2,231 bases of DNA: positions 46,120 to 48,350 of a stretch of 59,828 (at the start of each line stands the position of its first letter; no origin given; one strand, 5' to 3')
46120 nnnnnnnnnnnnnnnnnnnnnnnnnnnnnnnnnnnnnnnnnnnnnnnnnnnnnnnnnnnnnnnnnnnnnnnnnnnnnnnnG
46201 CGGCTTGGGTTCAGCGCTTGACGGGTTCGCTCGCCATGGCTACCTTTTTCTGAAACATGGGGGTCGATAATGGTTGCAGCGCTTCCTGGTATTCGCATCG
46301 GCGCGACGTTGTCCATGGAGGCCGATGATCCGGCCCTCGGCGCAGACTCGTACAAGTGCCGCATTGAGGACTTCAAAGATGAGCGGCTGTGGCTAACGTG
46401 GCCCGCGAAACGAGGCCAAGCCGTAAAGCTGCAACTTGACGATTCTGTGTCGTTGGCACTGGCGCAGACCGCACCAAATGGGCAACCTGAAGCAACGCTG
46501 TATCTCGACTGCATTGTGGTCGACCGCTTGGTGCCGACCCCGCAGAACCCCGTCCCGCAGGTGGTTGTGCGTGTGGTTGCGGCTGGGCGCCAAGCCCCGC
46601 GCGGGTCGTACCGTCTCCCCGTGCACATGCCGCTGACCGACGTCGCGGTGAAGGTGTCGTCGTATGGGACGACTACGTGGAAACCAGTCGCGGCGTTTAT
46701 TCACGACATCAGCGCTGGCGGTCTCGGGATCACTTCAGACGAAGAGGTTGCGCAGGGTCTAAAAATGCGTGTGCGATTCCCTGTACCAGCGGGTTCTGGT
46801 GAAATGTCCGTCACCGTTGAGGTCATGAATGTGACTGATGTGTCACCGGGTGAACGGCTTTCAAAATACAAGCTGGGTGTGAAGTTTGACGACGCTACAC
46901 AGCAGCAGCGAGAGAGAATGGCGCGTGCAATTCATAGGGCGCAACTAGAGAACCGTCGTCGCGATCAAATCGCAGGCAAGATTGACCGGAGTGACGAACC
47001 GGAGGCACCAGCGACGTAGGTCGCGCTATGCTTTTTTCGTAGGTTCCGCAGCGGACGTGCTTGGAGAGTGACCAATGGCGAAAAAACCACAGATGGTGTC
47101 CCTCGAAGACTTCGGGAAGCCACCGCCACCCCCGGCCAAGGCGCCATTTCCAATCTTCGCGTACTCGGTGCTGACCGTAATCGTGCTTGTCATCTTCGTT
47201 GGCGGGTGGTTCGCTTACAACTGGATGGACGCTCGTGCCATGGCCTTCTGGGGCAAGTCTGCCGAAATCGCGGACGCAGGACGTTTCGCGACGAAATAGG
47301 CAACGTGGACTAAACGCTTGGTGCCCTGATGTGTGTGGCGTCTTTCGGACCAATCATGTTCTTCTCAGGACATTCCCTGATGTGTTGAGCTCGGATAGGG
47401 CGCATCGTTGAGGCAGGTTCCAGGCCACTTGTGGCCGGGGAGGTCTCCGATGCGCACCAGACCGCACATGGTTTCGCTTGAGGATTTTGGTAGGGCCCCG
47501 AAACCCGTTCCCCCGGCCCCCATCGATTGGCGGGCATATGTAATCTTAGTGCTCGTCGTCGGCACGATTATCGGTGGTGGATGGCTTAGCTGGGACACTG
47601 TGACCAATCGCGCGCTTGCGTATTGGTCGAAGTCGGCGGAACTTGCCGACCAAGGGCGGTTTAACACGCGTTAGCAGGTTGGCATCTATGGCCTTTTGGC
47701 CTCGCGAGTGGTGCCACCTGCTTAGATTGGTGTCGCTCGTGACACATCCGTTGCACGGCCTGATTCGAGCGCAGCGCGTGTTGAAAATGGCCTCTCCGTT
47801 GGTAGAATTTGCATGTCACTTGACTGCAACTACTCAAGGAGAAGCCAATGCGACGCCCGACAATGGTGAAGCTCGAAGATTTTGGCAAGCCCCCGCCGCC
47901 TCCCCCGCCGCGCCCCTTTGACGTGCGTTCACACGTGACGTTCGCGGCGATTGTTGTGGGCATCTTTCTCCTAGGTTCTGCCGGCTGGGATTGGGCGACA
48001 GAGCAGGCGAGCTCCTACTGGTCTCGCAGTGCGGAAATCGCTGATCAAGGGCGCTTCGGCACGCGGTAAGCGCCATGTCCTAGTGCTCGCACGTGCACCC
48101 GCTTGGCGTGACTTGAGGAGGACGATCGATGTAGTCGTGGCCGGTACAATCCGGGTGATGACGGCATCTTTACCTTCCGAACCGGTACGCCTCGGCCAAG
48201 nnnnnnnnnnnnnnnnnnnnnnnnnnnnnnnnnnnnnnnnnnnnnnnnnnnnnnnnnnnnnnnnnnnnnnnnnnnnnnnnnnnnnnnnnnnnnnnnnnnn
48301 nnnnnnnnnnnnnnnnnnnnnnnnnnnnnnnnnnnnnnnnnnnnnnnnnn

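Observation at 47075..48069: Tandem triplication of an undescribed small membrane-protein family (LEDFG-polyPro N-terminus, one TM, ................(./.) tail)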

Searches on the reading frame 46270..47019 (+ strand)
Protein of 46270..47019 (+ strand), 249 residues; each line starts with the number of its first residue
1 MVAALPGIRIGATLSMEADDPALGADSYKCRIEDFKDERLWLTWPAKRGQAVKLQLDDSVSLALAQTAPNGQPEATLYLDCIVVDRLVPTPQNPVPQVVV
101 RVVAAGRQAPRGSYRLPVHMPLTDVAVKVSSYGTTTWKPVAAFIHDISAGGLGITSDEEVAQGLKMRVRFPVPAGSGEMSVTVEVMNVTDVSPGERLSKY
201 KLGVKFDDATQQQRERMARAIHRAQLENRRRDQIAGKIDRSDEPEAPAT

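Call 3: search_protein_families(library=pfam, proteins=[window:46270-47019:+], max_evalue=1)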
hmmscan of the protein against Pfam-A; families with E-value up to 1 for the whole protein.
window:46270-47019:+ (249 aa): 2 families
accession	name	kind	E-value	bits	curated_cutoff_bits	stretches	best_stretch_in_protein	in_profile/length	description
PF07238.19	PilZ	-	2.8e-12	47.3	22.5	1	107-221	3-100/102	PilZ domain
PF12945.12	PilZNR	-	7.2e-06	26.5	23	1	10-62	2-54/85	Flagellar protein YcgR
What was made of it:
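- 46270..47019 (+): Upstream neighbour: a YcgR-like PilZN+PilZ protein. Its RxxxR (RQAPR) and DxSxxG (DISAGG) c-di-GMP-binding motifs are intact. Pfam PilZ 2.8e-12 and PilZNR 7e-6 (call 3).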

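Call 4: search_protein_families(library=ncbifam, proteins=[window:46270-47019:+], max_evalue=1)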
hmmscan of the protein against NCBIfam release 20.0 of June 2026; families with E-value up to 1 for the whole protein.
window:46270-47019:+ (249 aa): 1 family
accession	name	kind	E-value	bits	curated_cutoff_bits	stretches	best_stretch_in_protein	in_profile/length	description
TIGR02266.1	gmx_TIGR02266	paralog_domain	1.4e-09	38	68.7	1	134-221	11-95/96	TIGR02266 family protein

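Call 60: search_solved_structures(query=window:46270-47019:+, max_evalue=0.1)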
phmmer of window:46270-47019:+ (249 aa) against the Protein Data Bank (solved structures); distinct sequences matched with E-value up to 0.1: 0.

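Call 72: search_protein_families(library=padloc, proteins=[window:46270-47019:+], max_evalue=0.1)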
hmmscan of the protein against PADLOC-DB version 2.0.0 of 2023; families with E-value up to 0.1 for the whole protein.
window:46270-47019:+ (249 aa): 0 families

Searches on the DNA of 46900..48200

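Call 22: search_rna_families(source=window, start=46900, end=48200, threshold=evalue, max_evalue=1)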
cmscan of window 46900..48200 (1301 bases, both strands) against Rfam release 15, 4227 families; matches with E-value up to 1: 0.
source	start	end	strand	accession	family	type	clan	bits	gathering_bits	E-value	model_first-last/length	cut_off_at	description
